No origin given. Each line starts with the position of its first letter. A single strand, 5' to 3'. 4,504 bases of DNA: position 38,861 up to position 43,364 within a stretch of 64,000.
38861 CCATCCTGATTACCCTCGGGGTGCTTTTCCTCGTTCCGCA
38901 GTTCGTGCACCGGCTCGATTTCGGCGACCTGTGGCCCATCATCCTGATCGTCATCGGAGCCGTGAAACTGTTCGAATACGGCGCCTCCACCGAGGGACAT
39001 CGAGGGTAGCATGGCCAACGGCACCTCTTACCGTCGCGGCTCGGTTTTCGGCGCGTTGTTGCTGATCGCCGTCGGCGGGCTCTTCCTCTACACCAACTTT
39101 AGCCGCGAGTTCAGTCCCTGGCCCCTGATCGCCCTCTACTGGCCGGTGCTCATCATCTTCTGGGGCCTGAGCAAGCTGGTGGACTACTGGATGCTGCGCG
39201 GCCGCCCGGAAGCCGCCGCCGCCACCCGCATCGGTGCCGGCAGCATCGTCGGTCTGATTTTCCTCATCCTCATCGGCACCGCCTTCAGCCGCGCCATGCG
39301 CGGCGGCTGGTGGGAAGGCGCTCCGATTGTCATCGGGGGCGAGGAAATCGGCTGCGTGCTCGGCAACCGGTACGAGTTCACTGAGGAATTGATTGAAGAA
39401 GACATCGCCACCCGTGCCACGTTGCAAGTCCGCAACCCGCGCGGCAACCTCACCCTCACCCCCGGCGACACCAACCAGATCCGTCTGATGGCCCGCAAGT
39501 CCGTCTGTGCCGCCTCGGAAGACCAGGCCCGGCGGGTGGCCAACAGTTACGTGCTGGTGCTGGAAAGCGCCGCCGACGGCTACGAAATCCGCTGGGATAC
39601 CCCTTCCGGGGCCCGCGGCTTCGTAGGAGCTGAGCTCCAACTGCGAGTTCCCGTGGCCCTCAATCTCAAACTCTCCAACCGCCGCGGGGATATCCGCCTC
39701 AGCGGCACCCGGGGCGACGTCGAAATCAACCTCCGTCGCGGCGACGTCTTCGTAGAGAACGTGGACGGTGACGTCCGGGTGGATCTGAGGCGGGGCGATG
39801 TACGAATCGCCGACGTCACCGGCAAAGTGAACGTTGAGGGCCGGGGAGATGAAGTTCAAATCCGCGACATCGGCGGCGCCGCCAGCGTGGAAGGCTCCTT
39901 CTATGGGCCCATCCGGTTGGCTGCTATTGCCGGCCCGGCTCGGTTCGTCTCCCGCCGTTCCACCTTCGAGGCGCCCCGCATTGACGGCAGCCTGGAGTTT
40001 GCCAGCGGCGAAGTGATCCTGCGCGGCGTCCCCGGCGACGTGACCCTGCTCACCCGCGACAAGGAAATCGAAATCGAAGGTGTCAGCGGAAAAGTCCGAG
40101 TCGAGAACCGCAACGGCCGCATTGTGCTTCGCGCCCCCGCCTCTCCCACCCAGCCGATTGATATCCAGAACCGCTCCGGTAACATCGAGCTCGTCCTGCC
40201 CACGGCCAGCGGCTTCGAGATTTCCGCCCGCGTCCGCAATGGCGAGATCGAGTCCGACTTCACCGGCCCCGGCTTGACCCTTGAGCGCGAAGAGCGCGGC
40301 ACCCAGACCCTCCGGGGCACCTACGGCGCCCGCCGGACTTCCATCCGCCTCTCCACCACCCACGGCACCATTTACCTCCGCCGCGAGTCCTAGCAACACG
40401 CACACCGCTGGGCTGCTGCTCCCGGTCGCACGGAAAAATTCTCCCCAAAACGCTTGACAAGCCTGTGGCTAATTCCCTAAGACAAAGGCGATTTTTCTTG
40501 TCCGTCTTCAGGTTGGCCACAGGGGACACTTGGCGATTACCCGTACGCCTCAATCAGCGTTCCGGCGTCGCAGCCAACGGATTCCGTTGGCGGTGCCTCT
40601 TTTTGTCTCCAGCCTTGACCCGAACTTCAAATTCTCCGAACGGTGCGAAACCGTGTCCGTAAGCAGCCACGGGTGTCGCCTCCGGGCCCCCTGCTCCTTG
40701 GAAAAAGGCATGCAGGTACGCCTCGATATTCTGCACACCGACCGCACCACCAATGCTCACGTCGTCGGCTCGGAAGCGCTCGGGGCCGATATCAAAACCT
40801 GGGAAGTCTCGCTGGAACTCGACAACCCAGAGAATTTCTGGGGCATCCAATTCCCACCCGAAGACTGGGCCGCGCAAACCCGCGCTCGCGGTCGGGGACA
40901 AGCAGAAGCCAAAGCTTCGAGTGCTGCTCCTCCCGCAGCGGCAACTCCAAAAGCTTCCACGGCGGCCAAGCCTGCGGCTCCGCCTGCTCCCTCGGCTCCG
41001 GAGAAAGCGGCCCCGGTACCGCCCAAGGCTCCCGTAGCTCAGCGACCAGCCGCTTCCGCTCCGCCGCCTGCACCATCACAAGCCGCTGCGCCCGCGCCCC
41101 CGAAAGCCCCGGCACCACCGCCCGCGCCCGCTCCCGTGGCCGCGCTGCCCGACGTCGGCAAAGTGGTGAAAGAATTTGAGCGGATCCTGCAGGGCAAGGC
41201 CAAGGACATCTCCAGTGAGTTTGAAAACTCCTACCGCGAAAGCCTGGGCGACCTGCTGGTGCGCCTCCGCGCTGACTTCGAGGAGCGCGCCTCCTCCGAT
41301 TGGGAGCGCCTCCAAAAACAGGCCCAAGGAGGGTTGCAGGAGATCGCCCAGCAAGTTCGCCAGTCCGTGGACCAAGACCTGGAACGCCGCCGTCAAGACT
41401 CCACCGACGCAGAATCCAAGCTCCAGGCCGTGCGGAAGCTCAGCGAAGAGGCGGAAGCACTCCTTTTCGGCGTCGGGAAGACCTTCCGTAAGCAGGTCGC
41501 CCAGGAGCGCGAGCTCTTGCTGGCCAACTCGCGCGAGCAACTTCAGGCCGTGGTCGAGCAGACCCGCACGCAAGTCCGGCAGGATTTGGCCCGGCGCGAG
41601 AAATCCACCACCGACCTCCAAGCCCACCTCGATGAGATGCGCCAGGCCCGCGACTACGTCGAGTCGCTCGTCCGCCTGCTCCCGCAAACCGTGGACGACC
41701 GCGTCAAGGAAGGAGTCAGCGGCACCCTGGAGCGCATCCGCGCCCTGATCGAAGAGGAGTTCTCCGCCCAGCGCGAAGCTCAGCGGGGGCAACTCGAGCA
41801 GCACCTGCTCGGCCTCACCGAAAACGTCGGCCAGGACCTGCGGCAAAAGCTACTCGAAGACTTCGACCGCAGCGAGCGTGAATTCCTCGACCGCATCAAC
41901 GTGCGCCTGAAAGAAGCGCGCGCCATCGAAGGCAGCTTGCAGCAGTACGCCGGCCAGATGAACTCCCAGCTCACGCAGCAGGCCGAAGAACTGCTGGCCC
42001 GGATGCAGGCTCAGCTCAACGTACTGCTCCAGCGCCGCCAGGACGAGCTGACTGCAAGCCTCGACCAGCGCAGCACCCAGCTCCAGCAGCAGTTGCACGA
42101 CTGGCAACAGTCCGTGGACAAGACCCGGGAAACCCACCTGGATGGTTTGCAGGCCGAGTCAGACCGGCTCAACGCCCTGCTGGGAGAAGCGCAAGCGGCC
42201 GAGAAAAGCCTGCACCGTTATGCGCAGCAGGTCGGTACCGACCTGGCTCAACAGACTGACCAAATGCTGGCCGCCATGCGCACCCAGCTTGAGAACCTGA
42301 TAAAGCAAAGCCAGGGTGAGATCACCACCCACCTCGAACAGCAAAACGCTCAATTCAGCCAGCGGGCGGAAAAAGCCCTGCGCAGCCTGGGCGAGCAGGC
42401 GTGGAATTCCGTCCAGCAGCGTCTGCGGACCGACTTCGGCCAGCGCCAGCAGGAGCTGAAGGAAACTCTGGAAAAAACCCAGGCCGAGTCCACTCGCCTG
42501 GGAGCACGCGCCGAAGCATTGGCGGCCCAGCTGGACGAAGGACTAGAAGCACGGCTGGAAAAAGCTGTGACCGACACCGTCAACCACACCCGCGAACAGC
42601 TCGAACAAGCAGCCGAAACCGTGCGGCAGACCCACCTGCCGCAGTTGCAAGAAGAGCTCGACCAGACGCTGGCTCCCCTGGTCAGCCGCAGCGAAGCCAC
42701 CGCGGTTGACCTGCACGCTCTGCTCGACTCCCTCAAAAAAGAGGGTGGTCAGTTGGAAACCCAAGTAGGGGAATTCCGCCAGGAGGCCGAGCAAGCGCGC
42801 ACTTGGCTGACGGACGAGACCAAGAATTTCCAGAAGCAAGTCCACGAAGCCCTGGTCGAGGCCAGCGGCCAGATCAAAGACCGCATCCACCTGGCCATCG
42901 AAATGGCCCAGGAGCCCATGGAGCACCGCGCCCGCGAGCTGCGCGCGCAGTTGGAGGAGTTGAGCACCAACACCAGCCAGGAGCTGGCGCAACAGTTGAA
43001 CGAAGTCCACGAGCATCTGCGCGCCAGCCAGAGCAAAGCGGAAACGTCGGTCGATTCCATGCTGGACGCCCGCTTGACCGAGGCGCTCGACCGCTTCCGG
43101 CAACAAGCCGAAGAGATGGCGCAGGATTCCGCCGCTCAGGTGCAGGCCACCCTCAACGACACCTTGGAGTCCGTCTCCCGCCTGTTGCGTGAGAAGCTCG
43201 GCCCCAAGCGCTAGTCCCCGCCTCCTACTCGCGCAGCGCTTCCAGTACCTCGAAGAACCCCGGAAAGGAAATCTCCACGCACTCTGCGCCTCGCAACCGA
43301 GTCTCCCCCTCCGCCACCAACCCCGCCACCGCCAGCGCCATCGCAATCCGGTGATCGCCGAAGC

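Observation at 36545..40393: Six-gene, translationally coupled ECF sigma / anti-sigma operon encoding four paralogous 'WP-hairpin' membrane proteins ending in a DUF4097 beta-helix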

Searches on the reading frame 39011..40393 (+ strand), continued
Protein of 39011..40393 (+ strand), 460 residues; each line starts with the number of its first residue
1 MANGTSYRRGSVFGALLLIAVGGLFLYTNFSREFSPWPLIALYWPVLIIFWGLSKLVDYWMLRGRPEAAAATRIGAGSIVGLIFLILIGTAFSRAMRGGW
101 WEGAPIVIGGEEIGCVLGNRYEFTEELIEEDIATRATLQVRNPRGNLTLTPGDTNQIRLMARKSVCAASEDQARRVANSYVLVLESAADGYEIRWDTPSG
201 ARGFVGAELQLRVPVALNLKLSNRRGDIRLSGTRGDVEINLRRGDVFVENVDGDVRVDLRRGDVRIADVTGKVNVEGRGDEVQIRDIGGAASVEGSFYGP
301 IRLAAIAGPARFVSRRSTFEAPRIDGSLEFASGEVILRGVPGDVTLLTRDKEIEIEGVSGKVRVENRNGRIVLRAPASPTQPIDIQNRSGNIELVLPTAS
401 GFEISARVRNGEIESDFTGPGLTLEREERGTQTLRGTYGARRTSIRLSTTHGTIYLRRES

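Call 31: predict_structure(alignment_id=A1)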
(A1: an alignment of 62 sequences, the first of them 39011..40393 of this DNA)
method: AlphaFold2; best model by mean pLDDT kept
length: 460 residues; sequences in the alignment: 62
mean_pLDDT: 86.4   pTM: 0.73
mean pLDDT of the five models: 86.4, 84.6, 83.8, 83.8, 82.5
residues with pLDDT >= 90: 258; 70-90: 141; 50-70: 46; < 50: 15
segments of 3 or more residues with pLDDT < 50: 1-5, 103-111
pLDDT, mean of each block of 10 residues (from residue 1): 45 72 76 69 80 78 72 74 84 66 47 62 82 87 90 89 86 87 88 82 78 94 95 96 97 97 97 97 98 96 98 96 97 96 96 96 97 94 97 94 95 91 89 93 93 93
secondary structure, 60 per line:
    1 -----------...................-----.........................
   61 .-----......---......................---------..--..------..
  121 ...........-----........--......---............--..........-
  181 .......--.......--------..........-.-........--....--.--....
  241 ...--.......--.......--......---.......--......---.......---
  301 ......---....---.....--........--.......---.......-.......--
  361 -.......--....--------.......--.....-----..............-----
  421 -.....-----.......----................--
elements in order: H12-30 H36-61 H67-72 H76-97 E119-131 E137-144 E147-152 E156-167 H170-179 E181-187 E190-196 E205-214 E218-225 E228-231 E237-243 E246-252 E255-261 E264-269 E273-279 E282-287 E291-297 E301-306 E310-313 E317-321 E324-331 E334-340 E344-350 E352-358 E362-368 E371-374 E383-389 E392-396 E402-415 E422-426 E432-438 E443-458

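Call 35: fold_search(model_id=the predicted structure, library=pdb)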
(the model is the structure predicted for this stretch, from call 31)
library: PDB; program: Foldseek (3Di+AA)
matches with E <= 10: 105; with E <= 0.001: 8
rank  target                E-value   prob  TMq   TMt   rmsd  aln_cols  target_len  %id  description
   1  4qrk                  1.1e-07  1.00  0.17  0.34  17.8       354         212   10  Crystal structure of a putative cell adhesion protein (CLOSPO_03726) from Clostridium sporogenes ATCC 15579 at 1.95 A re (released 2014-07-23)
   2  3pet_A                3.1e-05  1.00  0.19  0.34  12.2       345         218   11  Crystal structure of a putative adhesin (BF0245) from Bacteroides fragilis NCTC 9343 at 2.07 A resolution (released 2011-02-09)
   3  3lyc_A                8.1e-05  1.00  0.19  0.33  14.5       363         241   12  Crystal structure of Putative pectinase (YP_001304412.1) from Parabacteroides distasonis ATCC 8503 at 2.30 A resolutio (released 2010-03-16)
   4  4opw_B                4.7e-04  0.99  0.19  0.30  12.0       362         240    8  Crystal structure of a putative adhesin (PARMER_02777) from Parabacteroides merdae ATCC 43184 at 1.75 A resolution (released 2014-04-02)
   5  3jx8_D                5.2e-04  0.99  0.20  0.33  12.5       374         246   10  Crystal structure of Putative lipid binding protein (YP_001304415.1) from Parabacteroides distasonis ATCC 8503 at 2.16 (released 2009-11-10)
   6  3jx8_A                5.7e-04  0.99  0.20  0.33  11.5       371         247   12  Crystal structure of Putative lipid binding protein (YP_001304415.1) from Parabacteroides distasonis ATCC 8503 at 2.16 (released 2009-11-10)
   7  3ljy_B                6.4e-04  0.96  0.16  0.26  12.4       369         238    8  Crystal structure of putative adhesin (YP_001304413.1) from Parabacteroides distasonis ATCC 8503 at 2.41 A resolution (released 2010-03-02)
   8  4opw_A                1.0e-03  0.98  0.19  0.30  12.0       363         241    9  Crystal structure of a putative adhesin (PARMER_02777) from Parabacteroides merdae ATCC 43184 at 1.75 A resolution (released 2014-04-02)
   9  3lyc_F                1.2e-03  1.00  0.24  0.42  12.0       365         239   10  Crystal structure of Putative pectinase (YP_001304412.1) from Parabacteroides distasonis ATCC 8503 at 2.30 A resolutio (released 2010-03-16)
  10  3lyc_D                1.6e-03  0.97  0.18  0.32  14.3       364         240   12  Crystal structure of Putative pectinase (YP_001304412.1) from Parabacteroides distasonis ATCC 8503 at 2.30 A resolutio (released 2010-03-16)
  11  4ygu_B                1.9e-03  0.96  0.14  0.30  12.8       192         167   11  Crystal structure of a putative adhesin (BACEGG_01763) from Bacteroides eggerthii DSM 20697 at 2.20 A resolution (released 2015-03-11)
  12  4ygu_A                1.9e-03  0.95  0.13  0.29  12.8       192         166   11  Crystal structure of a putative adhesin (BACEGG_01763) from Bacteroides eggerthii DSM 20697 at 2.20 A resolution (released 2015-03-11)
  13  3lyc_P                2.5e-03  1.00  0.25  0.42   9.9       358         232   10  Crystal structure of Putative pectinase (YP_001304412.1) from Parabacteroides distasonis ATCC 8503 at 2.30 A resolutio (released 2010-03-16)
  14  3lyc_N                3.3e-03  0.99  0.22  0.37  13.5       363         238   10  Crystal structure of Putative pectinase (YP_001304412.1) from Parabacteroides distasonis ATCC 8503 at 2.30 A resolutio (released 2010-03-16)
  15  4ygu_D                3.7e-03  0.98  0.16  0.35  12.4       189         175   11  Crystal structure of a putative adhesin (BACEGG_01763) from Bacteroides eggerthii DSM 20697 at 2.20 A resolution (released 2015-03-11)
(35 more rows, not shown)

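Call 43: search_solved_structures(query=A1, max_evalue=0.01)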
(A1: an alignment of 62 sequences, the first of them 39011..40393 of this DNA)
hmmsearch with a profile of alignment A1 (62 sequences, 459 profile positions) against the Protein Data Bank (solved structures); distinct sequences matched with E-value up to 0.01: 0.

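Call 54: find_encoding_contigs(protein=P0099, flank=7000, max_places=2)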
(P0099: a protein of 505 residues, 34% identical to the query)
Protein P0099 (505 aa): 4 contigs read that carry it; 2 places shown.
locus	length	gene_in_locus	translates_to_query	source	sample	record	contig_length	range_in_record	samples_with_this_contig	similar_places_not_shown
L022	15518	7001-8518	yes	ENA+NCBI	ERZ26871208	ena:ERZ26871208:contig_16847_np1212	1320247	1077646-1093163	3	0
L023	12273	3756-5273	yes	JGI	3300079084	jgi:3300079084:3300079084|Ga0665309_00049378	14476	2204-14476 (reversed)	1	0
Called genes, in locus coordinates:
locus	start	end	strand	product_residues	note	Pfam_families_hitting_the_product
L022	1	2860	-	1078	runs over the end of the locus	PF07635:PSCyt1, PF07583:PSCyt2, PF13385:Laminin_G_3, PF07587:PSD1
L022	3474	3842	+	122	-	PF08281:Sigma70_r4_2, PF04545:Sigma70_r4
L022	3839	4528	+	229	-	PF13490:zf-HC2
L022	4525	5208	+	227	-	PF18917:LiaI-LiaF-like_TM1, PF22570:LiaF-TM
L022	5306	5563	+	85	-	-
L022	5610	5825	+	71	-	-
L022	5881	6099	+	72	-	-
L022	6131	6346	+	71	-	-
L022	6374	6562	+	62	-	-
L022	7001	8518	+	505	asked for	PF18917:LiaI-LiaF-like_TM1, PF22570:LiaF-TM (weak), PF13349:DUF4097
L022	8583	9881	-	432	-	PF00275:EPSP_synthase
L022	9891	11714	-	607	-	PF13522:GATase_6, PF13537:GATase_7, PF01380:SIS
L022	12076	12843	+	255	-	PF00535:Glycos_transf_2, PF10111:Glyco_tranf_2_2 (weak), PF13641:Glyco_tranf_2_3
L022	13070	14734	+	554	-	PF13231:PMT_2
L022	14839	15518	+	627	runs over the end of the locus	PF13522:GATase_6, PF13537:GATase_7, PF00733:Asn_synthase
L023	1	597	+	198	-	?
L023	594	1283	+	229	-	PF13490:zf-HC2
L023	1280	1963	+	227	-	PF18917:LiaI-LiaF-like_TM1, PF22570:LiaF-TM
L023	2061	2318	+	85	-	-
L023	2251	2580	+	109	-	-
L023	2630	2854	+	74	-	-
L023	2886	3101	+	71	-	-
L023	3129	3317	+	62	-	-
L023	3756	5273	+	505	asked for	PF18917:LiaI-LiaF-like_TM1, PF22570:LiaF-TM (weak), PF13349:DUF4097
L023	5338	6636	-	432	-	PF00275:EPSP_synthase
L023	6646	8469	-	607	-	PF13522:GATase_6, PF13537:GATase_7, PF01380:SIS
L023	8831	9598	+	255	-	PF00535:Glycos_transf_2, PF10111:Glyco_tranf_2_2 (weak), PF13641:Glyco_tranf_2_3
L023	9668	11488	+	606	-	PF13231:PMT_2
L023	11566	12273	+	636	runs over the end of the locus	PF13522:GATase_6, PF13537:GATase_7, PF00733:Asn_synthase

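Call 55: find_encoding_contigs(protein=P0076, flank=7000, max_places=2)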
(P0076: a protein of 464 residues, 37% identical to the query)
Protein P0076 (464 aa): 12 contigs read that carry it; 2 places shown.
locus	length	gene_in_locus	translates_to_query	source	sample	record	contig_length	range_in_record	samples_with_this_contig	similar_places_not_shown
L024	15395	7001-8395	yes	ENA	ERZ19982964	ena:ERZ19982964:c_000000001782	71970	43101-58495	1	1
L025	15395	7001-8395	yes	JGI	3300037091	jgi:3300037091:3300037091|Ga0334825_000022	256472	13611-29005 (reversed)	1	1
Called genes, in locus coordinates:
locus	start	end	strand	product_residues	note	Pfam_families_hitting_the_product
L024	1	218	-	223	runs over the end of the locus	PF01467:CTP_transf_like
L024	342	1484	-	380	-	PF01018:GTP1_OBG, PF01926:MMR_HSR1, PF02421:FeoB_N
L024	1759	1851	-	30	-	-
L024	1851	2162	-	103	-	PF00829:Ribosomal_L21p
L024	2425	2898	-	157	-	PF22811:Zn_ribbon_NrdR, PF03477:ATP-cone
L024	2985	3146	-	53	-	-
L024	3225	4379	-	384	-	PF03706:LPG_synthase_TM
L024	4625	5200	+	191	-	PF12645:HTH_16 (faint), PF04542:Sigma70_r2, PF04545:Sigma70_r4, PF08281:Sigma70_r4_2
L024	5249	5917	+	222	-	PF13490:zf-HC2 (weak)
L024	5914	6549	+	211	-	PF18917:LiaI-LiaF-like_TM1, PF22570:LiaF-TM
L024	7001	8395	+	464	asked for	PF18917:LiaI-LiaF-like_TM1, PF22570:LiaF-TM (weak), PF13349:DUF4097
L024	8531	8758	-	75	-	-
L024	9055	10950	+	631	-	PF00009:GTP_EFTU, PF01926:MMR_HSR1 (weak), PF03144:GTP_EFTU_D2, PF25461:Beta-barrel_SelB, PF09106:WHD_2nd_SelB, PF09107:WHD_3rd_SelB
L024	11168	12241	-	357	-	PF04055:Radical_SAM, PF19288:CofH_C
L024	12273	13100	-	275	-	PF02621:VitK2_biosynth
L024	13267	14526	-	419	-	PF13163:DUF3999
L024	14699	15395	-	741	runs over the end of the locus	PF10101:DUF2339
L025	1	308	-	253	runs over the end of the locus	PF01467:CTP_transf_like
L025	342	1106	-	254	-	PF01018:GTP1_OBG, PF01926:MMR_HSR1, PF02421:FeoB_N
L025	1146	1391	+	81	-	-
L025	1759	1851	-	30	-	-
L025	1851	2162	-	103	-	PF00829:Ribosomal_L21p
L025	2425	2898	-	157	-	PF22811:Zn_ribbon_NrdR, PF03477:ATP-cone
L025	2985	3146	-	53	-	-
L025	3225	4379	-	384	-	PF03706:LPG_synthase_TM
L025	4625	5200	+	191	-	PF12645:HTH_16 (faint), PF04542:Sigma70_r2, PF04545:Sigma70_r4, PF08281:Sigma70_r4_2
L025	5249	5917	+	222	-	PF13490:zf-HC2 (weak)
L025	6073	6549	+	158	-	PF18917:LiaI-LiaF-like_TM1, PF22570:LiaF-TM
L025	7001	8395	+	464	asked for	PF18917:LiaI-LiaF-like_TM1, PF22570:LiaF-TM (weak), PF13349:DUF4097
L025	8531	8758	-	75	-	-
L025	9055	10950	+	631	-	PF00009:GTP_EFTU, PF01926:MMR_HSR1 (weak), PF03144:GTP_EFTU_D2, PF25461:Beta-barrel_SelB, PF09106:WHD_2nd_SelB, PF09107:WHD_3rd_SelB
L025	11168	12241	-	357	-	PF04055:Radical_SAM, PF19288:CofH_C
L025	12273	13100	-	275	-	PF02621:VitK2_biosynth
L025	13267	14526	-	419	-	PF13163:DUF3999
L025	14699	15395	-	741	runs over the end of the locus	PF10101:DUF2339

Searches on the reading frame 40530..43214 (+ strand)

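Call 62: search_protein_families(library=pfam, proteins=[window:40530-43214:+], max_evalue=0.01)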
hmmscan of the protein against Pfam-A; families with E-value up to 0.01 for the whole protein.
window:40530-43214:+ (894 aa): 4 families
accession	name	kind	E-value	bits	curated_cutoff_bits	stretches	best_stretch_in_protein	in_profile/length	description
PF01442.23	Apolipoprotein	-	5.2e-10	39.8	90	2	732-884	6-161/190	Apolipoprotein A1/A4/E domain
PF07238.19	PilZ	-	8e-07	29.8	22.5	1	12-96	2-84/102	PilZ domain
PF07464.16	ApoLp-III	-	0.00028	21.5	36.3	0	623-720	2-95/146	Apolipophorin-III precursor (apoLp-III)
PF00038.26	Filament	-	0.0023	18.1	40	1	690-883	22-202/313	Intermediate filament protein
